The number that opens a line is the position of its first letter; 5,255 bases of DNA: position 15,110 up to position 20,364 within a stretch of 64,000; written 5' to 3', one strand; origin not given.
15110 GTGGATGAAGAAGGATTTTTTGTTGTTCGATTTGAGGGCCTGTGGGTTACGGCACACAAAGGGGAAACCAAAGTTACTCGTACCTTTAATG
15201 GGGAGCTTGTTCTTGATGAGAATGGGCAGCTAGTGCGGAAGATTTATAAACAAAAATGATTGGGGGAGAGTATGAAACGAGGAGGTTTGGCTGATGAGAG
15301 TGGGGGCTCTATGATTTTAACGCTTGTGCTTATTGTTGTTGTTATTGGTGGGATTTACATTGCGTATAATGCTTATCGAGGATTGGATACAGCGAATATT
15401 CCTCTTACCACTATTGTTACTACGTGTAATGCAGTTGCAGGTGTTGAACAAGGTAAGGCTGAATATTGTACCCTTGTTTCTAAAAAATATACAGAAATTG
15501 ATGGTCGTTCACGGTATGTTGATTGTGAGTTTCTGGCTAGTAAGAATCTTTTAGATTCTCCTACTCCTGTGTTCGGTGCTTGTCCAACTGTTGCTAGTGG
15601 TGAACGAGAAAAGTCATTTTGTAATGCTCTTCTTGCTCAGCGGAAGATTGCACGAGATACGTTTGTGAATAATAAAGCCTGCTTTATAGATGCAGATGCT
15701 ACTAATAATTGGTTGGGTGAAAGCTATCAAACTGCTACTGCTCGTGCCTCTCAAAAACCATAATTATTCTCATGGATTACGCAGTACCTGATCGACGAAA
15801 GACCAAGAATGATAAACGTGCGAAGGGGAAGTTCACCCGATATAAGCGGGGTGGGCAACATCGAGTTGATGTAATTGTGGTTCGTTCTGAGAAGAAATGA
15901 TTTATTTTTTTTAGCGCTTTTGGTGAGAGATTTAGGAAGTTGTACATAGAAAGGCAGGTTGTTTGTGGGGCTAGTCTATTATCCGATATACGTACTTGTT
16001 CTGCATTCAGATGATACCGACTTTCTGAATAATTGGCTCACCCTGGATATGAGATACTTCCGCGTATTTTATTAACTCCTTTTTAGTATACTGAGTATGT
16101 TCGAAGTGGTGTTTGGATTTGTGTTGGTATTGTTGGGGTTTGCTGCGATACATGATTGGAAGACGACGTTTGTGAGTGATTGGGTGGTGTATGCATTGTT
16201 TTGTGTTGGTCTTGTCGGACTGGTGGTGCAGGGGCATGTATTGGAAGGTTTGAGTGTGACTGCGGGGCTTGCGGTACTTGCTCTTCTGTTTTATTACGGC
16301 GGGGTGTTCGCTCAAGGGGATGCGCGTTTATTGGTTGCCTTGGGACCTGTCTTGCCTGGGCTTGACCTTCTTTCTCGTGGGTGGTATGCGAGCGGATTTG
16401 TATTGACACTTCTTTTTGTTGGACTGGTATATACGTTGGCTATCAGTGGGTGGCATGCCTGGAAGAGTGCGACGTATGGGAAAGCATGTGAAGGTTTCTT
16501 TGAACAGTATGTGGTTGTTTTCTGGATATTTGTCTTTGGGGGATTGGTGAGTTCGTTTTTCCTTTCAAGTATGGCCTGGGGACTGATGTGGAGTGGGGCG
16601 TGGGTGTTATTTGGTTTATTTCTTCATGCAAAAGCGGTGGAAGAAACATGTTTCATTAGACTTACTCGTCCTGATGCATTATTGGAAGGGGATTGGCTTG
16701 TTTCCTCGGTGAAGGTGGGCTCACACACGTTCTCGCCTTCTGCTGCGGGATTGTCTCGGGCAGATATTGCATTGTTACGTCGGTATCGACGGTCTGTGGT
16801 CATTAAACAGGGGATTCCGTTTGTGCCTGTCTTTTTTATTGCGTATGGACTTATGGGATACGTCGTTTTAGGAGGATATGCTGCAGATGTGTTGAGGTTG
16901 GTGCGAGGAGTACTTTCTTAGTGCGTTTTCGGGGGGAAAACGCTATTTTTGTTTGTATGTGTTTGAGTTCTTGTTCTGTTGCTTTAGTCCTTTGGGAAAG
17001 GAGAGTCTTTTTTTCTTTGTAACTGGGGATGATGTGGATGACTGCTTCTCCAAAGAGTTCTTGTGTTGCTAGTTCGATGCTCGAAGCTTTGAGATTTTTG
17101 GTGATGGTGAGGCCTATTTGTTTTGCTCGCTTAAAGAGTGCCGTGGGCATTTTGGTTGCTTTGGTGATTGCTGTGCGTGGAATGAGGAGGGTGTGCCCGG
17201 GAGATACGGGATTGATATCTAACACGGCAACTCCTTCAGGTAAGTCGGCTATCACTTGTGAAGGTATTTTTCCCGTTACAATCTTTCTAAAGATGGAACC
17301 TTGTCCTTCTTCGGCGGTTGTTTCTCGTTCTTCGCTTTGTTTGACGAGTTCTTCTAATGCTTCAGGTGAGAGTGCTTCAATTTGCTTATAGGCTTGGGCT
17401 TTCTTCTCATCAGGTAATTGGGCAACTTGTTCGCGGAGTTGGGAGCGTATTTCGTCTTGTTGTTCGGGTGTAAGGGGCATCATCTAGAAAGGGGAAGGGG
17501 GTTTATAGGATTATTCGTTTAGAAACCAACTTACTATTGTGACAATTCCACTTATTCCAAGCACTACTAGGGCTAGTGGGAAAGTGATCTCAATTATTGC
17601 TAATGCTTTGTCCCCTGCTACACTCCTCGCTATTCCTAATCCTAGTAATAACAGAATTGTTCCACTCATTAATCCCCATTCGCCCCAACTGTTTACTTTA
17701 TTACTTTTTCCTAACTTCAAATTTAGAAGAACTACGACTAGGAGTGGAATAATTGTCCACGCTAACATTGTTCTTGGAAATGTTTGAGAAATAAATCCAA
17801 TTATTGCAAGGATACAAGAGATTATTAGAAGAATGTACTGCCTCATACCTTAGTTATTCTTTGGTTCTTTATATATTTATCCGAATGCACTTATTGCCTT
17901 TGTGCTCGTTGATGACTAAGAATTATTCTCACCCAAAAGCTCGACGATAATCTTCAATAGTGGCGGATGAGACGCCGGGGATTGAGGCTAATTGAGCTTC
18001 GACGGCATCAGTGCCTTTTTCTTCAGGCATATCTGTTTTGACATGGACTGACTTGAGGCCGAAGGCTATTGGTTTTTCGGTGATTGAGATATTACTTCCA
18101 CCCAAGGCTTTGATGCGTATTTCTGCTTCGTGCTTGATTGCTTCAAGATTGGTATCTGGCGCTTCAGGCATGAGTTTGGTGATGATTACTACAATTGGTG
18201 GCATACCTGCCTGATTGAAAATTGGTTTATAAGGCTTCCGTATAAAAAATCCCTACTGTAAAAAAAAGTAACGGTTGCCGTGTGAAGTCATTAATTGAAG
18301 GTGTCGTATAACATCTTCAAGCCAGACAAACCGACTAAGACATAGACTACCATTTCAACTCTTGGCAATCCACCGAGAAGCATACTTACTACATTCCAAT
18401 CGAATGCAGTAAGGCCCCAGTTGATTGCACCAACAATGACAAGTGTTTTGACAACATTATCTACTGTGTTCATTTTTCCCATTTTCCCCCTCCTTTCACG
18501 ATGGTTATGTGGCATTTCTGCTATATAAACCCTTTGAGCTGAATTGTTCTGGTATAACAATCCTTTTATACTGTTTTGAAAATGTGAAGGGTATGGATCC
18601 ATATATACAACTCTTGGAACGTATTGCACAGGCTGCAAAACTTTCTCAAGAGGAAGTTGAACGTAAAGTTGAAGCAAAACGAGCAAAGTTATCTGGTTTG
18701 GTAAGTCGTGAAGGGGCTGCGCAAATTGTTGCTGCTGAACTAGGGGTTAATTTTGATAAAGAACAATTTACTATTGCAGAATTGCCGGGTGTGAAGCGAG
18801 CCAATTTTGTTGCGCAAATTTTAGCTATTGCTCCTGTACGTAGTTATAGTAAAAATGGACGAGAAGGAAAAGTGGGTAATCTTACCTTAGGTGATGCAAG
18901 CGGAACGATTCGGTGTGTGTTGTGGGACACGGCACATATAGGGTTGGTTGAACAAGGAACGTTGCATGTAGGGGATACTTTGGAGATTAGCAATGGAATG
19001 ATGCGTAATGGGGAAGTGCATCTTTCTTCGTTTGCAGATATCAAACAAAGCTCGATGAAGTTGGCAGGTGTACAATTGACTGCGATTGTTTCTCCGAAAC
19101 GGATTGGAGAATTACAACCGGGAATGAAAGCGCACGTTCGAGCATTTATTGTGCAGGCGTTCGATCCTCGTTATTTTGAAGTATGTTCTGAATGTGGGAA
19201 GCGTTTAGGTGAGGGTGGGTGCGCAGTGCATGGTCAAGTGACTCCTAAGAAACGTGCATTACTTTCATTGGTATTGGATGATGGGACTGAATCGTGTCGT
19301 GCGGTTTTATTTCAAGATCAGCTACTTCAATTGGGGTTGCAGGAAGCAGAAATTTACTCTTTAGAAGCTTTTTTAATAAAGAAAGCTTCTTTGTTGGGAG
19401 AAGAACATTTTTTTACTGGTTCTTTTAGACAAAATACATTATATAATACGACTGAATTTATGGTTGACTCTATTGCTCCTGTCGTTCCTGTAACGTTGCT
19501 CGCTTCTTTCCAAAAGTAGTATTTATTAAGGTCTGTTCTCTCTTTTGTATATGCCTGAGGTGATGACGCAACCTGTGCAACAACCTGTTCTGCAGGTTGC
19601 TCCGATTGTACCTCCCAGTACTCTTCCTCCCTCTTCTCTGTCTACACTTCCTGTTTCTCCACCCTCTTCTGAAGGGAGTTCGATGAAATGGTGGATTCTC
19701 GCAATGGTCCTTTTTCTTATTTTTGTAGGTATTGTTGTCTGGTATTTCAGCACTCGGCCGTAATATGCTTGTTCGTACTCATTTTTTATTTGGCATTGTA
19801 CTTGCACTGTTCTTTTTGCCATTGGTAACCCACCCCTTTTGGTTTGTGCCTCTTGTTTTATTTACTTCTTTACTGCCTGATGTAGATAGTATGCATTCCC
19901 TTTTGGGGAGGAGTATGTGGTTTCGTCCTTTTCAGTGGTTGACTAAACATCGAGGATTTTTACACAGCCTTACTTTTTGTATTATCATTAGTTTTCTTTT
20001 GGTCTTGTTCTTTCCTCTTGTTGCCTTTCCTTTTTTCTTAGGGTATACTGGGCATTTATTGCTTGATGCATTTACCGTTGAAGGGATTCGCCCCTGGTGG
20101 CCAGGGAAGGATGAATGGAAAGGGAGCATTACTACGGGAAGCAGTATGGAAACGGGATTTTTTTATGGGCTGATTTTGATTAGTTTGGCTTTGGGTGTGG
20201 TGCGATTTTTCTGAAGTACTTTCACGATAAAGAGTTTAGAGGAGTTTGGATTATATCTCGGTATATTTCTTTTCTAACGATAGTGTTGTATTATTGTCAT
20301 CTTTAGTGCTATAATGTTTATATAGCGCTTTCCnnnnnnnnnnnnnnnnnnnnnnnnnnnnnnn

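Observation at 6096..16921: Type IV pilus-like assembly locus with at least 9 class-III-signal pilin-like genes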

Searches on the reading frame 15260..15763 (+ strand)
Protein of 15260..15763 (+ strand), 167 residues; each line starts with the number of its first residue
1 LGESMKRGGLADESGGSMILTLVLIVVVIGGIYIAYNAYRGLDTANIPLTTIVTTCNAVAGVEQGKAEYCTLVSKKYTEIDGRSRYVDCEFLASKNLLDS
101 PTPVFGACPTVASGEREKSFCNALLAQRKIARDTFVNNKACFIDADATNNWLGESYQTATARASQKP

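Call 4: search_protein_families(library=ncbifam, max_evalue=1, proteins=[window:15260-15763:+])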
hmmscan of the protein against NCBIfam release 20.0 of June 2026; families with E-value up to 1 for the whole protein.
window:15260-15763:+ (167 aa): 0 families

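Call 17: search_protein_families(library=pfam, max_evalue=1, proteins=[window:15260-15763:+])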
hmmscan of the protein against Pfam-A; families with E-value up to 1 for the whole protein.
window:15260-15763:+ (167 aa): 1 family
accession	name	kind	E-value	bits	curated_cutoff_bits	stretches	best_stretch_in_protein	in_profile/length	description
PF06724.16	DUF1206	-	0.046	14.2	26.2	1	10-40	39-69/70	Domain of Unknown Function (DUF1206)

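Call 60: search_solved_structures(query=A5, max_evalue=10, show_alignments=2)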
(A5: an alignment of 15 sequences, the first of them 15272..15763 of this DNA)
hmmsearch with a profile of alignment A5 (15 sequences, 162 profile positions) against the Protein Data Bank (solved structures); distinct sequences matched with E-value up to 10: 2.
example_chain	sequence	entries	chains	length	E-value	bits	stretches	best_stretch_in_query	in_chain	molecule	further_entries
5ebz_A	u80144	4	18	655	0.23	14.8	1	50-97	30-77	Inhibitor of nuclear factor kappa-B kinase subunit alpha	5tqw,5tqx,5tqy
7ose_B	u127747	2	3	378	4.3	10.6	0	13-39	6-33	Cytochrome bd-II ubiquinol oxidase subunit 2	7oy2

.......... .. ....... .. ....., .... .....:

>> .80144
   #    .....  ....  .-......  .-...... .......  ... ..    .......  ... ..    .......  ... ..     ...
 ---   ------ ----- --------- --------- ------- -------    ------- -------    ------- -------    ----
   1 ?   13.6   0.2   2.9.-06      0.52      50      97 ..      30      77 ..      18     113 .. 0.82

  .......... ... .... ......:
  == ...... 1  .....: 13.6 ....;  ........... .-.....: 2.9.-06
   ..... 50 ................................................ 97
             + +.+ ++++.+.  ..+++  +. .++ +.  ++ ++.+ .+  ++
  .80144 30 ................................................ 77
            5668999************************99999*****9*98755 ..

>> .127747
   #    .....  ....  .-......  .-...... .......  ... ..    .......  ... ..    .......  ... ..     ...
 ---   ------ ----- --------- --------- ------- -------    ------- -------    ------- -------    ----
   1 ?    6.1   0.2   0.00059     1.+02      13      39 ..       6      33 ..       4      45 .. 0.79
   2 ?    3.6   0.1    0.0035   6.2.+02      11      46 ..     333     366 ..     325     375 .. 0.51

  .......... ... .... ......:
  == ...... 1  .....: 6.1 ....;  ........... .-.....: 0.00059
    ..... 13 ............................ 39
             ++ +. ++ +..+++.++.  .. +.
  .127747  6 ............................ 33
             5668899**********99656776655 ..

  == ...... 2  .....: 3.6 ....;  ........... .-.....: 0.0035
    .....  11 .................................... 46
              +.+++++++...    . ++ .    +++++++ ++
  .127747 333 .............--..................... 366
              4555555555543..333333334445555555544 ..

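Call 83: search_protein_families(library=pfam, alignment_id=A8, max_evalue=0.01)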
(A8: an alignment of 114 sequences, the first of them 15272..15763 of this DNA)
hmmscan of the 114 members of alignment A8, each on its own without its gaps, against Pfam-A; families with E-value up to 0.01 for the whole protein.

A. member 1, window:15272-15763:+ (163 aa): 0 families

B. families by the number of members that match (of 114 scanned): 15 families
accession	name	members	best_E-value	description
PF13488.11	Gly-zipper_Omp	1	1.9e-05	Glycine zipper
PF11772.13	EpuA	1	0.00021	DNA-directed RNA polymerase subunit beta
PF22852.1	SoxE_N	1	0.0021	Sulfocyanin, N-terminal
PF25425.1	YfjL_N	1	0.0029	YfjL-like, N-terminal domain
PF13441.11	Gly-zipper_YMGG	1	0.0031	YMGG-like Gly-zipper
PF18895.5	T4SS_pilin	1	0.0036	Type IV secretion system pilin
PF06724.16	DUF1206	1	0.0038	Domain of Unknown Function (DUF1206)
PF03845.19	Spore_permease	1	0.0057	Spore germination protein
PF11174.13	DUF2970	1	0.0078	Protein of unknown function (DUF2970)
PF14190.11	DUF4313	1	0.0082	Domain of unknown function (DUF4313)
PF12679.13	ABC2_membrane_2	1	0.0084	ABC-2 family transporter protein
PF10875.13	DUF2670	1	0.0089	Protein of unknown function (DUF2670)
PF20462.4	DUF6715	1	0.0089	Domain of unknown function (DUF6715)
PF13529.12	Peptidase_C39_2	1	0.0092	Peptidase_C39 like family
PF14160.11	FAM110_C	1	0.0097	Centrosome-associated C terminus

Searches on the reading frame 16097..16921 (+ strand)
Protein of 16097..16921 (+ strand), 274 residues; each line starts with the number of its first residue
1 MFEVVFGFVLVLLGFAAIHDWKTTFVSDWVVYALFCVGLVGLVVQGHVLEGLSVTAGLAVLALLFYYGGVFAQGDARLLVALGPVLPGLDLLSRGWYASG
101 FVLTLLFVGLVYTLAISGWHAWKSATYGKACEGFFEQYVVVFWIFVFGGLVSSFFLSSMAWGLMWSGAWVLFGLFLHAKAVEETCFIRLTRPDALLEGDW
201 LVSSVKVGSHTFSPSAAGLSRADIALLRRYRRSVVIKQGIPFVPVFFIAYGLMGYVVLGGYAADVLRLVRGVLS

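Call 3: search_protein_families(library=pfam, max_evalue=1, proteins=[window:16097-16921:+])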
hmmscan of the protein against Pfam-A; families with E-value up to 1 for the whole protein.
window:16097-16921:+ (274 aa): 1 family
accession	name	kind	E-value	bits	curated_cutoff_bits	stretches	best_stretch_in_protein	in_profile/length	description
PF01478.23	Peptidase_A24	-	1.2e-06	29.4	26.5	1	9-112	3-102/104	Type IV leader peptidase family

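Call 4: search_protein_families(library=ncbifam, max_evalue=1, proteins=[window:16097-16921:+])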
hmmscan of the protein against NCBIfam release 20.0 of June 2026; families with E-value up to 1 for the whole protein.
window:16097-16921:+ (274 aa): 0 families

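Call 10: search_solved_structures(query=window:16097-16921:+, max_evalue=1, show_alignments=2)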
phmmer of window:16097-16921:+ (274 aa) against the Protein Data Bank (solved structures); distinct sequences matched with E-value up to 1: 0.

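Call 41: search_solved_structures(query=A3, max_evalue=10, show_alignments=2)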
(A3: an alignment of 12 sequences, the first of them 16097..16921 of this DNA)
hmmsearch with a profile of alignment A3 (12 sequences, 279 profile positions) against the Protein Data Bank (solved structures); distinct sequences matched with E-value up to 10: 10.
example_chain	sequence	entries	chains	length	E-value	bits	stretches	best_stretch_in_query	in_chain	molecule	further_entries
3s0x_A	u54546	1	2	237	2.5e-12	50.1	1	13-135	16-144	Peptidase A24B, FlaK domain protein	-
7eo2_A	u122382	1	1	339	0.0011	21.7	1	90-176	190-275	Sphingosine 1-phosphate receptor 1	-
7eo4_A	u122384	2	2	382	0.0017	21.2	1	90-176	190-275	Sphingosine 1-phosphate receptor 1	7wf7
7vie_F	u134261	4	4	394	0.0063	19.3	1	89-176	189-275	Sphingosine 1-phosphate receptor 1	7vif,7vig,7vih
8g94_A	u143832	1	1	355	0.0097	18.6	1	89-176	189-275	Sphingosine 1-phosphate receptor 1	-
7td3_R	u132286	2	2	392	0.011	18.5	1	89-176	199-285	Sphingosine 1-phosphate receptor 1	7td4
8yic_R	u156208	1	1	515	0.013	18.2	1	89-176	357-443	Endolysin,Sphingosine 1-phosphate receptor 1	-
7evy_D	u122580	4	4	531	0.014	18.1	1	89-176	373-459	Sphingosine 1-phosphate receptor 1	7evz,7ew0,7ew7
9vny_F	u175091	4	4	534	0.014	18.1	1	89-176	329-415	Soluble cytochrome b562,Sphingosine 1-phosphate receptor 1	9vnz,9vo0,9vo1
1k1v_A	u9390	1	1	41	0.71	12.5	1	218-247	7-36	MafG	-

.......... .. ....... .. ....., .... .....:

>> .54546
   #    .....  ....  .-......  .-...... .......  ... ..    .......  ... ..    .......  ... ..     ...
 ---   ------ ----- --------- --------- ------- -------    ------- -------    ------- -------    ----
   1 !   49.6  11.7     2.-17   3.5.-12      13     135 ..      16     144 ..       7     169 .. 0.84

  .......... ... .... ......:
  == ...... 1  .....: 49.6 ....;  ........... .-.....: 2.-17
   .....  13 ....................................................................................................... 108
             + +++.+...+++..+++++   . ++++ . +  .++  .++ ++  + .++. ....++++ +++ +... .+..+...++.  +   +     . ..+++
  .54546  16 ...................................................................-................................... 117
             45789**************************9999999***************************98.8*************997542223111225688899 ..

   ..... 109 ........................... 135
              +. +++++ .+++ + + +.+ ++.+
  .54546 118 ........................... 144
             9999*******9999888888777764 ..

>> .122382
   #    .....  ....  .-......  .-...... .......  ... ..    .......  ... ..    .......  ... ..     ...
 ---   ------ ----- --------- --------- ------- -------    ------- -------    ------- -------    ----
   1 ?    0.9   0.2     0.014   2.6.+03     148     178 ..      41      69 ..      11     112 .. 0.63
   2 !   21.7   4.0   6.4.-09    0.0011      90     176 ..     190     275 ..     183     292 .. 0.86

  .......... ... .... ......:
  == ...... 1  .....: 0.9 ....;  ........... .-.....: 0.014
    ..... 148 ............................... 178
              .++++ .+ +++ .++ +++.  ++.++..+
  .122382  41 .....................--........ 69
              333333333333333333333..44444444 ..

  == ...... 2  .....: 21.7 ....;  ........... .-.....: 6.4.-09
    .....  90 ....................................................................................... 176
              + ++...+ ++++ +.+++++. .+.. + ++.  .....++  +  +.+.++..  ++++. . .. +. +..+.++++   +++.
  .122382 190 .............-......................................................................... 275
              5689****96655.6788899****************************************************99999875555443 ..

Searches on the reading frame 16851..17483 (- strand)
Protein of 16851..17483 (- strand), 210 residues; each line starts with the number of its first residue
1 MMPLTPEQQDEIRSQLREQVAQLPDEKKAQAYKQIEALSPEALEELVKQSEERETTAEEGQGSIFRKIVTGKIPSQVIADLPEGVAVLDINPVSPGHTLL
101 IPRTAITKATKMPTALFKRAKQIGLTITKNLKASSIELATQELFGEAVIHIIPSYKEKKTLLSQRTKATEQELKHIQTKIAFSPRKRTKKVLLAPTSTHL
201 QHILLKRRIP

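Call 17: search_protein_families(library=pfam, max_evalue=1, proteins=[window:16851-17483:-])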
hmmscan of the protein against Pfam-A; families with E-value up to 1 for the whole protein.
window:16851-17483:- (210 aa): 5 families
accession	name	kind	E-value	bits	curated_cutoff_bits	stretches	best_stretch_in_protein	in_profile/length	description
PF01230.28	HIT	-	1.5e-10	42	21.5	1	71-143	2-78/98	HIT domain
PF11969.13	DcpS_C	-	0.0005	21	24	1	64-156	3-93/114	Scavenger mRNA decapping enzyme C-term binding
PF15571.11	Imm44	-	0.064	14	25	1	79-164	32-118/126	Immunity protein 44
PF14023.12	Bestrophin-like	-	0.26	11.2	32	1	5-67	81-143/232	Bestrophin-like domain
PF03280.19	Lipase_chap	-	0.3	11.4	25.7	0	129-190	117-178/192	Proteobacterial lipase chaperone protein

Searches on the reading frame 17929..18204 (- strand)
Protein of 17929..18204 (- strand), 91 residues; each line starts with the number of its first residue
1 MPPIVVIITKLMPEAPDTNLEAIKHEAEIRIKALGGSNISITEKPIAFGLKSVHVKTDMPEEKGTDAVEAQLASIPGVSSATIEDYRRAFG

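Call 80: search_protein_families(library=pfam, max_evalue=0.001, proteins=[window:17929-18204:-])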
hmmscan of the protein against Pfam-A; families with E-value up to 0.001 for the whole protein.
window:17929-18204:- (91 aa): 1 family
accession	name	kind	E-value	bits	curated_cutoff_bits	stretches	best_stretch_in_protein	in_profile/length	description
PF00736.24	EF1_GNE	-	5e-12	46.2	20.8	1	7-88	2-87/88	EF-1 guanine nucleotide exchange domain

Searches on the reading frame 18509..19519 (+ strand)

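Call 80: search_protein_families(library=pfam, max_evalue=0.001, proteins=[window:18509-19519:+])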
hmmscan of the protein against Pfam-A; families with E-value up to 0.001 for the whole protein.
window:18509-19519:+ (336 aa): 1 family
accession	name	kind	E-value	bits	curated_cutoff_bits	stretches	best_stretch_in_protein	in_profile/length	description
PF01336.31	tRNA_anti-codon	-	5.5e-07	29.9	27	0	117-161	12-54/75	OB-fold nucleic acid binding domain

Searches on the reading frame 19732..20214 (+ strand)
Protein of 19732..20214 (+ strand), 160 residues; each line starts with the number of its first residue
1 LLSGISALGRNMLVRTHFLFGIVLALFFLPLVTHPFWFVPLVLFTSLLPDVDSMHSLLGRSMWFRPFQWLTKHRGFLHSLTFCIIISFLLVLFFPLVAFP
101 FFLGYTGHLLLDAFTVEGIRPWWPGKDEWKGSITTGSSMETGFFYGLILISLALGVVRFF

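Call 80: search_protein_families(library=pfam, max_evalue=0.001, proteins=[window:19732-20214:+])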
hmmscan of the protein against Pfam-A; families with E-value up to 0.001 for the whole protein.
window:19732-20214:+ (160 aa): 1 family
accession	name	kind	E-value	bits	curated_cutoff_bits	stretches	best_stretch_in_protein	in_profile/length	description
PF04307.19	YdjM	-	5.3e-24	85.1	29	1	12-142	1-135/176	YdjM inner membrane protein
